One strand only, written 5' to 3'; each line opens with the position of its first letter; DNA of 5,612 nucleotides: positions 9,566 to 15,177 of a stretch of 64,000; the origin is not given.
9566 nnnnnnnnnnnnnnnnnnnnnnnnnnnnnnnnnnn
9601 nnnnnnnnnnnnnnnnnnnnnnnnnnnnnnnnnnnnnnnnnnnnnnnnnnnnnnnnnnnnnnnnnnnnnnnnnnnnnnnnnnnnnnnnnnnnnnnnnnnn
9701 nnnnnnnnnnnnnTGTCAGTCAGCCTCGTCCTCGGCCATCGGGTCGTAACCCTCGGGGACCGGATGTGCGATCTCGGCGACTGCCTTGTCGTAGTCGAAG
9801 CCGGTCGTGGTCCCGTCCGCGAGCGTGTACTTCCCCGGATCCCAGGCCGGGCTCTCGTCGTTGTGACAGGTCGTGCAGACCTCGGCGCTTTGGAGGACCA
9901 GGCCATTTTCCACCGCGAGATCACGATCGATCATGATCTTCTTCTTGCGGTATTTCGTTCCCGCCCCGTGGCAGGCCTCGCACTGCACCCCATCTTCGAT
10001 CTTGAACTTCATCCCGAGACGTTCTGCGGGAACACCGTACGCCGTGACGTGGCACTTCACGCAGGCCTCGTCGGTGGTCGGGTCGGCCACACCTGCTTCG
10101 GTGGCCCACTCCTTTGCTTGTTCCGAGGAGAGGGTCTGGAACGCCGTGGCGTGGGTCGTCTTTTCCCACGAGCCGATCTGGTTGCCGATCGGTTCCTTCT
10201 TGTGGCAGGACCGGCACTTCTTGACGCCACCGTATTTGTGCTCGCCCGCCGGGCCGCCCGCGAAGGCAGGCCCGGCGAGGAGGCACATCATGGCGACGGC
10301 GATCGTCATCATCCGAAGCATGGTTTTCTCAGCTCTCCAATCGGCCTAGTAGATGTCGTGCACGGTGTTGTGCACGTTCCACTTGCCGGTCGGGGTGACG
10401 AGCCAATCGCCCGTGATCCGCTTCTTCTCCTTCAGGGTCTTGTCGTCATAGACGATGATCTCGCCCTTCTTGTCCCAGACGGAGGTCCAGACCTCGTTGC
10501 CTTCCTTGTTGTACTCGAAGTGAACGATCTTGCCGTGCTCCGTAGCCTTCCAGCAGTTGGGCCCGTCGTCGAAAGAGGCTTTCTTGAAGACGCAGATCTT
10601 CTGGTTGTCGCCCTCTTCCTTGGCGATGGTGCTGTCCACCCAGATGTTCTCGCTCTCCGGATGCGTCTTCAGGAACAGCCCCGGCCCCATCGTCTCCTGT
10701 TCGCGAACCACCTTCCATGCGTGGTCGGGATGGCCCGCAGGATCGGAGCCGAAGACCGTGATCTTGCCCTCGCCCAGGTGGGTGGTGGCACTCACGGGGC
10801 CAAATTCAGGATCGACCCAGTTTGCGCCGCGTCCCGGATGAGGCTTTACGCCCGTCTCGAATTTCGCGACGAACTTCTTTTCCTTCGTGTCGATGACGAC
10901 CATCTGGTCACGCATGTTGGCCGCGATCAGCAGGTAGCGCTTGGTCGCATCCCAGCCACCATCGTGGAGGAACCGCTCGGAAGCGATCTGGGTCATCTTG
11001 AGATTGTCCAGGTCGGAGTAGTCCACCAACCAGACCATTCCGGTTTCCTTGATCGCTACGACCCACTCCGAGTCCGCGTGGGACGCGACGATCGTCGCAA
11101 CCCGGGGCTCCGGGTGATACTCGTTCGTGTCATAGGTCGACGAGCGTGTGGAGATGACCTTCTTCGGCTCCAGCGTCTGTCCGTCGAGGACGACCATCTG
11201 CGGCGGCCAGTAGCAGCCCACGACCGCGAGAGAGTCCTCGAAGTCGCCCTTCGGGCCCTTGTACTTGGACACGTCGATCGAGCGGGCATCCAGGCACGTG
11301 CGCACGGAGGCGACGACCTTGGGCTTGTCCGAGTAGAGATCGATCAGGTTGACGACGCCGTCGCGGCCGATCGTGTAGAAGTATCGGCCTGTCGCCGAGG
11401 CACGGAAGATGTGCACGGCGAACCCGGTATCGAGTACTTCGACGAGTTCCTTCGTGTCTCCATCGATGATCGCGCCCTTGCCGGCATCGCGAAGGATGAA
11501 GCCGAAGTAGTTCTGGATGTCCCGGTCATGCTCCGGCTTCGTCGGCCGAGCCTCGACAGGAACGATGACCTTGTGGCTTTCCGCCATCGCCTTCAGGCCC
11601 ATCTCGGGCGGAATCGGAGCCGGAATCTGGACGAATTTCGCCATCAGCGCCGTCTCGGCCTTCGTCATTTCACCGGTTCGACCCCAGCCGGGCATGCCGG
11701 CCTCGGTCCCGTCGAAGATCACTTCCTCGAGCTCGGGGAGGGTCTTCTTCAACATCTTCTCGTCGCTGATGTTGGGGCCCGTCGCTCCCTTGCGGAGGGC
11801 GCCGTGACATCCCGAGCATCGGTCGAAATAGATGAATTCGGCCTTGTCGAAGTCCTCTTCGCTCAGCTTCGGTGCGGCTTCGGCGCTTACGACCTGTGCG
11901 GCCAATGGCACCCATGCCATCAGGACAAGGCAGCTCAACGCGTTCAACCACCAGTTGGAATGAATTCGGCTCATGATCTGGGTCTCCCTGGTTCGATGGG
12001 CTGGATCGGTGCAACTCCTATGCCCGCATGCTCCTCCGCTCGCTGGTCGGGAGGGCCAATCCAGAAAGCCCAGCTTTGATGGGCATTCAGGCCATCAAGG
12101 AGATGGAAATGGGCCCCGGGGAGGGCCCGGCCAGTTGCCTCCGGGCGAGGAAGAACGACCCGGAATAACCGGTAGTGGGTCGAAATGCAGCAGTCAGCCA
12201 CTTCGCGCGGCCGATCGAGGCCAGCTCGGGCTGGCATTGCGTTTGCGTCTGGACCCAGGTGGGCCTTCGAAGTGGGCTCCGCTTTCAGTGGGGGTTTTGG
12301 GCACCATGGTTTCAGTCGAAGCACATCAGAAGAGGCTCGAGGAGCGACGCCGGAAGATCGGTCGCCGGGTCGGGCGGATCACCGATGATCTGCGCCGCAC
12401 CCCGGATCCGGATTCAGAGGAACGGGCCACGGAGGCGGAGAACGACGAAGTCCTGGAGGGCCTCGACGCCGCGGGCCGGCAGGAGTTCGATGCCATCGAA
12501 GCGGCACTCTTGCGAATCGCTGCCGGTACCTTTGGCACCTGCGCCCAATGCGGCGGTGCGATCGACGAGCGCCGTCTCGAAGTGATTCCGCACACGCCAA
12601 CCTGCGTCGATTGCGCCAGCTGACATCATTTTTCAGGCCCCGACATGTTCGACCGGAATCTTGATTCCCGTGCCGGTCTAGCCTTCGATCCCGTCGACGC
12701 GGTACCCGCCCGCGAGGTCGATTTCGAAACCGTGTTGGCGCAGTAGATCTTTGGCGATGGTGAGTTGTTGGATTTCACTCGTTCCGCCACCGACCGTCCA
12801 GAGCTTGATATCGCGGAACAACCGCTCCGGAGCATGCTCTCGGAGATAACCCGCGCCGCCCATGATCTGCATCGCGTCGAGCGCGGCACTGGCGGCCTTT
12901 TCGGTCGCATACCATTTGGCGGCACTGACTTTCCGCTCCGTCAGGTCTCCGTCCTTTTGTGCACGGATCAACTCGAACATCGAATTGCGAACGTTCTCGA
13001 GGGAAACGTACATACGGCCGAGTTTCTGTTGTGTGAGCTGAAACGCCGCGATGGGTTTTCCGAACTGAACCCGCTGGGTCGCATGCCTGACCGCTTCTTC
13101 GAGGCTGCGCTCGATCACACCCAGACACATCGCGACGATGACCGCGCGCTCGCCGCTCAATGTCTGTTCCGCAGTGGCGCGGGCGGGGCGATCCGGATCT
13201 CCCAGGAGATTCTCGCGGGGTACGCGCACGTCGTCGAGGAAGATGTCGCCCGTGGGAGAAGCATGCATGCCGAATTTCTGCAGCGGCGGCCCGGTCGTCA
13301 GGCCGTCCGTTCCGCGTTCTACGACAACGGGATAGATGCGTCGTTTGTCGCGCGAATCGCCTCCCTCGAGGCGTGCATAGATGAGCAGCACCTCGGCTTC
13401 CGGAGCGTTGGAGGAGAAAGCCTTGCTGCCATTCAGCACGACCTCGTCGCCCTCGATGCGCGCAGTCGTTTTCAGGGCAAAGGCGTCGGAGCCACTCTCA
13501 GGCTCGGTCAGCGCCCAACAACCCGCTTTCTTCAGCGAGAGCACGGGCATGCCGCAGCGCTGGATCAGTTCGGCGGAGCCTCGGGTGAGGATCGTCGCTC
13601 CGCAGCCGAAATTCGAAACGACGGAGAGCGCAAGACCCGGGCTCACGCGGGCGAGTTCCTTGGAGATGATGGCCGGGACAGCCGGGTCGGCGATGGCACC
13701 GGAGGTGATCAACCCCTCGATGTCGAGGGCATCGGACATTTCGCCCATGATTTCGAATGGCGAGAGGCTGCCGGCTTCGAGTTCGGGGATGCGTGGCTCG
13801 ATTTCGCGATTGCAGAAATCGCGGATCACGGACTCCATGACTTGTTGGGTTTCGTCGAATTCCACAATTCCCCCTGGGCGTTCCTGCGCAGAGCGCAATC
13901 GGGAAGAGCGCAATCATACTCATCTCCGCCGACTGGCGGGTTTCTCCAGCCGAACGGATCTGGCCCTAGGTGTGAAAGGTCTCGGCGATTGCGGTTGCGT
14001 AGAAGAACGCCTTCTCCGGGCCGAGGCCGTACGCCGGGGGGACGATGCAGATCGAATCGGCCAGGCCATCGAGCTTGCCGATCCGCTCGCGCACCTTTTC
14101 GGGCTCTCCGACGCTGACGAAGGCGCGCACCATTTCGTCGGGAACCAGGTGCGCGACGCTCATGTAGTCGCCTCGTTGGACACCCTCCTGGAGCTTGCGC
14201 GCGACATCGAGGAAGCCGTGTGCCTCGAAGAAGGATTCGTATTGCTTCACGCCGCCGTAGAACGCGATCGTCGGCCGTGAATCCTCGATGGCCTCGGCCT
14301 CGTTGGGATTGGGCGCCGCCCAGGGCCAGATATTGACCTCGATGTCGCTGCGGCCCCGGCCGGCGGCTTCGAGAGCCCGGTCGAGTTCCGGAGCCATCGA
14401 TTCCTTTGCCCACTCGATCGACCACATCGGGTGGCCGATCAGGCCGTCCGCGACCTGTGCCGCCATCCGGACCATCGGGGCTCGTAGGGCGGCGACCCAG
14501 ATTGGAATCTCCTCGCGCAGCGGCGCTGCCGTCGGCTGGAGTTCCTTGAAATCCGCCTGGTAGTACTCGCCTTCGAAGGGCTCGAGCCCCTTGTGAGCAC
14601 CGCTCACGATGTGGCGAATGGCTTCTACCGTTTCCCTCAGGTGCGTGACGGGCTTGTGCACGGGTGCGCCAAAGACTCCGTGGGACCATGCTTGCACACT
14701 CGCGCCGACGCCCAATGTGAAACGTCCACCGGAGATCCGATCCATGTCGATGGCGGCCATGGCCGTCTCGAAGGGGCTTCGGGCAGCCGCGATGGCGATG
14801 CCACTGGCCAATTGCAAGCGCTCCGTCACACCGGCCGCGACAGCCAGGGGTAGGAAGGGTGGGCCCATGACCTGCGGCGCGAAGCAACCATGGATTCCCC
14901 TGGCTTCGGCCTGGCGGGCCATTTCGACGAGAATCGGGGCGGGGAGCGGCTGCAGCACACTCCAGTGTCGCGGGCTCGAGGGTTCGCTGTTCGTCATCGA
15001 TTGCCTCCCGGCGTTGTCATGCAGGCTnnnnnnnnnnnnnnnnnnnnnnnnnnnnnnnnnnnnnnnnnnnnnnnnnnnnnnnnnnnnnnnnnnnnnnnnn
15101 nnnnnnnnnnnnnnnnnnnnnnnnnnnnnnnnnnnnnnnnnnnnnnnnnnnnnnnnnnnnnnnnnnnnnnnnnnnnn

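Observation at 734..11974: Eleven-gene same-strand string fusing nirS, a multihaem/NrfCD module, a WD40 protein and napDAGHB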

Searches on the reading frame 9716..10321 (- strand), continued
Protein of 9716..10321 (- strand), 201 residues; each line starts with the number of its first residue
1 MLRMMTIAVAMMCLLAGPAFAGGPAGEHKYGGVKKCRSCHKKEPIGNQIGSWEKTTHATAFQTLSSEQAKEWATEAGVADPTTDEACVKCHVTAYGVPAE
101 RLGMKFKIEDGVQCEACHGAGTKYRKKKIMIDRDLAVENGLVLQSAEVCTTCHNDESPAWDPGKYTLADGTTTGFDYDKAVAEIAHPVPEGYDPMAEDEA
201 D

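Call 67: find_encoding_contigs(protein=P0331, flank=10000, max_places=1)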
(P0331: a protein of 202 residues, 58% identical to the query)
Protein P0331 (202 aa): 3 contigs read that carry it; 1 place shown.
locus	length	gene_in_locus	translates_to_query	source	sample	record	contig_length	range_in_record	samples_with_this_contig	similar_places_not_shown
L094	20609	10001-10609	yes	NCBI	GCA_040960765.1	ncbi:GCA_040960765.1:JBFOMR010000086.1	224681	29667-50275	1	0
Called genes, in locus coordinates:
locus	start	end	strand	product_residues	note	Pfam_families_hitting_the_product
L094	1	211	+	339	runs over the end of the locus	PF00296:Bac_luciferase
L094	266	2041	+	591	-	PF00664:ABC_membrane, PF00005:ABC_tran, PF02463:SMC_N (faint), PF13304:AAA_21 (faint)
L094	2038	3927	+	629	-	PF00664:ABC_membrane, PF00005:ABC_tran, PF13304:AAA_21 (faint)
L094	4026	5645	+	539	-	PF13372:Alginate_exp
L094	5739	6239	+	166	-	PF13560:HTH_31, PF01381:HTH_3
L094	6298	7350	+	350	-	PF00296:Bac_luciferase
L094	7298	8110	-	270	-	PF00590:TP_methylase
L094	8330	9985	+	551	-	PF00034:Cytochrom_C (weak), PF13442:Cytochrome_CBB3, PF02239:Cytochrom_D1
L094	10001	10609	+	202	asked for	PF22113:Mtrc-MtrF_II-IV_dom (weak), PF14522:Cytochrome_C7 (faint), PF13435:Cytochrome_C554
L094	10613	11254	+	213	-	PF14522:Cytochrome_C7 (faint)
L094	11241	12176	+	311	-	PF12838:Fer4_7, PF13187:Fer4_9 (weak), PF13247:Fer4_11, PF00037:Fer4, PF12797:Fer4_2 (weak), PF13237:Fer4_10, PF12838:Fer4_7, PF13247:Fer4_11, +6 more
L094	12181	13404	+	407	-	PF03916:NrfD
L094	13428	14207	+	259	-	PF24817:WD40_WDHD1_1st, PF23414:Beta-prop_EML_2, PF24796:WDR55, PF24814:WD40_Prp19, PF24807:WD40_CDC20-Fz, PF25173:Beta-prop_WDR3_1st, PF25174:Beta-prop_THOC3, PF25175:Beta-prop_WDR5, +11 more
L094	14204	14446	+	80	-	PF03927:NapD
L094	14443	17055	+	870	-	PF04879:Molybdop_Fe4S4, PF00384:Molybdopterin, PF01568:Molydop_binding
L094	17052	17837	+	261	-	PF13187:Fer4_9 (faint), PF13534:Fer4_17 (faint), PF25160:LdpA_Fe-S-bd (faint), PF12838:Fer4_7, PF12838:Fer4_7, PF00037:Fer4 (weak), PF12797:Fer4_2 (weak), PF12837:Fer4_6 (weak), +5 more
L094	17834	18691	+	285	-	PF12801:Fer4_5, PF00037:Fer4 (faint), PF12798:Fer4_3 (faint), PF13187:Fer4_9 (faint), PF12837:Fer4_6 (weak), PF13237:Fer4_10, PF14697:Fer4_21 (weak), PF12838:Fer4_7, +1 more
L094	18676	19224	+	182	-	PF03892:NapB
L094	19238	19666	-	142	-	PF00034:Cytochrom_C, PF13442:Cytochrome_CBB3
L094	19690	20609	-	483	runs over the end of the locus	PF13442:Cytochrome_CBB3, PF02239:Cytochrom_D1, PF25174:Beta-prop_THOC3 (faint)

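Call 79: predict_structure(alignment_id=A7)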
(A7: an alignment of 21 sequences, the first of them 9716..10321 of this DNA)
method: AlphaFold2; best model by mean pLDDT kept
length: 201 residues; sequences in the alignment: 21
mean_pLDDT: 60.7   pTM: 0.55
mean pLDDT of the five models: 60.7, 58.0, 54.1, 51.8, 51.7
residues with pLDDT >= 90: 0; 70-90: 49; 50-70: 116; < 50: 36
segments of 3 or more residues with pLDDT < 50: 17-35, 89-93, 120-123, 198-201
pLDDT, mean of each block of 10 residues (from residue 1): 58 51 36 48 55 55 63 70 55 58 65 52 54 70 76 70 78 80 63 58 47
secondary structure, 60 per line:
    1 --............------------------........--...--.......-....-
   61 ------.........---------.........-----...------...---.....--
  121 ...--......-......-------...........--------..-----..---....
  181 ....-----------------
elements in order: H3-14 H33-40 H48-54 H56-59 H67-75 H85-93 H114-118 H126-131 H133-138 H146-156 H177-184

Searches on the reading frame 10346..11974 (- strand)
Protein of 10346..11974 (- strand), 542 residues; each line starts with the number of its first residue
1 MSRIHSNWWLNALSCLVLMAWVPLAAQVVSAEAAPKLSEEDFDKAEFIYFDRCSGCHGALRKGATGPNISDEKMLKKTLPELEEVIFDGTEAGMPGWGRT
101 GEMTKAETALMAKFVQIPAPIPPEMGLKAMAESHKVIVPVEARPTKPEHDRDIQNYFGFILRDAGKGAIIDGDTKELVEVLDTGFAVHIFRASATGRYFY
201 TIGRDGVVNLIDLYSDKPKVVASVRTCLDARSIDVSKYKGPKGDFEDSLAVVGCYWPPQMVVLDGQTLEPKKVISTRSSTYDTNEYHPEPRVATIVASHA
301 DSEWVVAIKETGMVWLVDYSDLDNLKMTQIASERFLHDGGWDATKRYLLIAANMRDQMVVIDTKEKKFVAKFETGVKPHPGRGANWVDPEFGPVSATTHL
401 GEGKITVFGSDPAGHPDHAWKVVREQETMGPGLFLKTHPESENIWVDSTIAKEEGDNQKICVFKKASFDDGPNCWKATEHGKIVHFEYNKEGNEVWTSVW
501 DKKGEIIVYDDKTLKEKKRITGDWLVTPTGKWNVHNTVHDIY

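Call 4: search_protein_families(library=pfam, proteins=[window:10346-11974:-], max_evalue=0.01)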
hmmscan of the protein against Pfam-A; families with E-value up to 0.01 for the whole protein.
window:10346-11974:- (542 aa): 3 families
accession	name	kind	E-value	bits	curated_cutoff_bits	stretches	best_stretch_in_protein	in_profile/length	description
PF02239.22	Cytochrom_D1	-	4.5e-122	407.6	25.5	1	152-537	2-368/368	Cytochrome D1 heme domain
PF13442.11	Cytochrome_CBB3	-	1.7e-07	31.9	27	1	43-115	4-68/68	Cytochrome C oxidase, cbb3-type, subunit III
PF00034.26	Cytochrom_C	-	0.0082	17.9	21.3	0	48-112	7-83/90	Cytochrome c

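Call 5: search_protein_families(library=ncbifam, proteins=[window:10346-11974:-], max_evalue=0.01)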
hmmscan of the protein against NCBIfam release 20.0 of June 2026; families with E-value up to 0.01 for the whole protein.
window:10346-11974:- (542 aa): 6 families
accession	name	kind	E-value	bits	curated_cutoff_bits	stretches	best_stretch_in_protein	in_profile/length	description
NF045773.1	cytochro_C550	exception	2.9e-06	27.2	125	1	38-115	45-116/118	cytochrome c550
TIGR03872.1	cytochrome_MoxG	equivalog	2.3e-05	24.5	147.8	1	39-90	41-95/133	cytochrome c(L), periplasmic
NF045774.1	cytochro_C551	exception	0.00012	22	118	1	37-97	34-92/110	cytochrome c551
TIGR00782.1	ccoP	equivalog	0.00014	21.3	179.95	1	27-110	92-177/285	cytochrome-c oxidase, cbb3-type subunit III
TIGR03866.1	PQQ_ABC_repeats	subfamily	0.00041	19.5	287.3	0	296-378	47-127/310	PQQ-dependent catabolism-associated beta-propeller protein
NF011054.0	PRK14486.1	equivalog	0.0031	17.1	447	1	45-99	218-273/294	putative bifunctional cbb3-type cytochrome c oxidase subunit II/cytochrome c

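Call 70: search_solved_structures(query=window:10346-11974:-, max_evalue=0.00001)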
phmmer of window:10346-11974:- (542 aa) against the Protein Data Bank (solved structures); distinct sequences matched with E-value up to 0.00001: 10.
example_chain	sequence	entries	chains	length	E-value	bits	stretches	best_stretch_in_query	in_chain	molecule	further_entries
1bl9_A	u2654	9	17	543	6.3e-166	556.5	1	26-542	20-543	NITRITE REDUCTASE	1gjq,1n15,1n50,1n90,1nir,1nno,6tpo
5guw_M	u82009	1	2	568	7.2e-166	556.3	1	26-542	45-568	Nitrite reductase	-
1hzu_A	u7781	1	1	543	1.5e-164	551.9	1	26-542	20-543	NITRITE REDUCTASE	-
1hzv_A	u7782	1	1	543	1.5e-164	551.9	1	26-542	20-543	NITRITE REDUCTASE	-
1dy7_A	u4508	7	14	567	9.1e-164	549.3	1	25-542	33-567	NITRITE REDUCTASE | CYTOCHROME CD1 NITRITE REDUCTASE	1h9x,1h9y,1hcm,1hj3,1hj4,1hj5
1gq1_A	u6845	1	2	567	9.2e-164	549.3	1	25-542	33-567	CYTOCHROME CD1 NITRITE REDUCTASE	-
1e2r_A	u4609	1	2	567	2e-162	544.9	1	25-542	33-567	NITRITE REDUCTASE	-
1aof_A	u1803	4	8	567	1.6e-161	541.9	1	25-542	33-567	NITRITE REDUCTASE | CYTOCHROME CD1 NITRITE REDUCTASE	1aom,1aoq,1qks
6rtd_A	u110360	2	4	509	6e-45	157.1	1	16-538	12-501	Cytochrome c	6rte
6tv2_A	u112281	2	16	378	2.6e-08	36.2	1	161-516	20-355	Protein NirF | Protein NirF,Protein NirF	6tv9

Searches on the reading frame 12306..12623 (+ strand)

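Call 37: search_protein_families(library=pfam, proteins=[window:12306-12623:+], max_evalue=0.0001)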
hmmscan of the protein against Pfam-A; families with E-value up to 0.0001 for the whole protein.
window:12306-12623:+ (105 aa): 2 families
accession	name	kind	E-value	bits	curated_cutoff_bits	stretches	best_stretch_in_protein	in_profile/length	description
PF21173.2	DksA-like_N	-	1.4e-20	73.6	27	1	8-71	2-65/65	DnaK suppressor protein-like, N-terminal domain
PF01258.23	zf-dskA_traR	-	6.5e-11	42.5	24.9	1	74-104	1-31/36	Prokaryotic dksA/traR C4-type zinc finger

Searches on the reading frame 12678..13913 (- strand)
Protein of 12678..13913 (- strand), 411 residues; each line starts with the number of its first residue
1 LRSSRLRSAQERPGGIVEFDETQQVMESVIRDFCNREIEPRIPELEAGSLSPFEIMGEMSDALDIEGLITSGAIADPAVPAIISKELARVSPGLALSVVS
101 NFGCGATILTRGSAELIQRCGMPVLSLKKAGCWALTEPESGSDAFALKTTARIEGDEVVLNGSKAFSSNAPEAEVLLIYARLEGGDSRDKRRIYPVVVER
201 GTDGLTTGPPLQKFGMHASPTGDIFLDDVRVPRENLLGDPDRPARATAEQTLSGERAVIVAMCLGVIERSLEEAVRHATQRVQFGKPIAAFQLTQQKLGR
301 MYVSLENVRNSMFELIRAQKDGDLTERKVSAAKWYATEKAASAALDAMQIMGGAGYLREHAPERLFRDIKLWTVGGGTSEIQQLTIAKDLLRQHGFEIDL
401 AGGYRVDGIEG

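Call 37: search_protein_families(library=pfam, proteins=[window:12678-13913:-], max_evalue=0.0001)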
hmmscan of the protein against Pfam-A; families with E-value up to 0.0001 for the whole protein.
window:12678-13913:- (411 aa): 5 families
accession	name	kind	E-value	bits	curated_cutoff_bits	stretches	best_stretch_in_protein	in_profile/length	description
PF00441.29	Acyl-CoA_dh_1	-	2.5e-42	145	22.4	1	247-390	6-149/150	Acyl-CoA dehydrogenase, C-terminal domain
PF02770.24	Acyl-CoA_dh_M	-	7.1e-22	77.8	33.3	1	132-229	1-97/97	Acyl-CoA dehydrogenase, middle domain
PF08028.16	Acyl-CoA_dh_2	-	3e-13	50.6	22.7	1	258-371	2-125/134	Acyl-CoA dehydrogenase, C-terminal domain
PF02771.21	Acyl-CoA_dh_N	-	5.7e-08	33.6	22.9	1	21-121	2-106/113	Acyl-CoA dehydrogenase, N-terminal domain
PF22924.1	ACOX_C_alpha1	-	3.7e-05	24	27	0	288-382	48-160/169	Acyl-CoA oxidase, C-alpha1 domain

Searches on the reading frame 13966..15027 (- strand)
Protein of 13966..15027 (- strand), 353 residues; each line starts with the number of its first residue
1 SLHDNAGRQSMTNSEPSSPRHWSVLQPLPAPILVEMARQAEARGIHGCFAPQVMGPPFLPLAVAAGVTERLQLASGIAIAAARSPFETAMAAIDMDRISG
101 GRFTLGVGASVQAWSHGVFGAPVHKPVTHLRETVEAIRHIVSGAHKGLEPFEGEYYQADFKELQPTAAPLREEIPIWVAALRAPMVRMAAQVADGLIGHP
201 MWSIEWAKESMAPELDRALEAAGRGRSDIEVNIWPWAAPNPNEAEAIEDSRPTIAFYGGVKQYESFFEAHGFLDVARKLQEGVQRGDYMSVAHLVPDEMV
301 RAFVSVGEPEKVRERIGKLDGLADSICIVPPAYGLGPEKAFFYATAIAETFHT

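Call 37: search_protein_families(library=pfam, proteins=[window:13966-15027:-], max_evalue=0.0001)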
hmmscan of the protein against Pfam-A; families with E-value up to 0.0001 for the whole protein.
window:13966-15027:- (353 aa): 1 family
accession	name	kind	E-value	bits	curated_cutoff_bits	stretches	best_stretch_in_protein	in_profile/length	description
PF00296.26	Bac_luciferase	-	9.1e-57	193.2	27.9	1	33-318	25-306/314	Luciferase-like monooxygenase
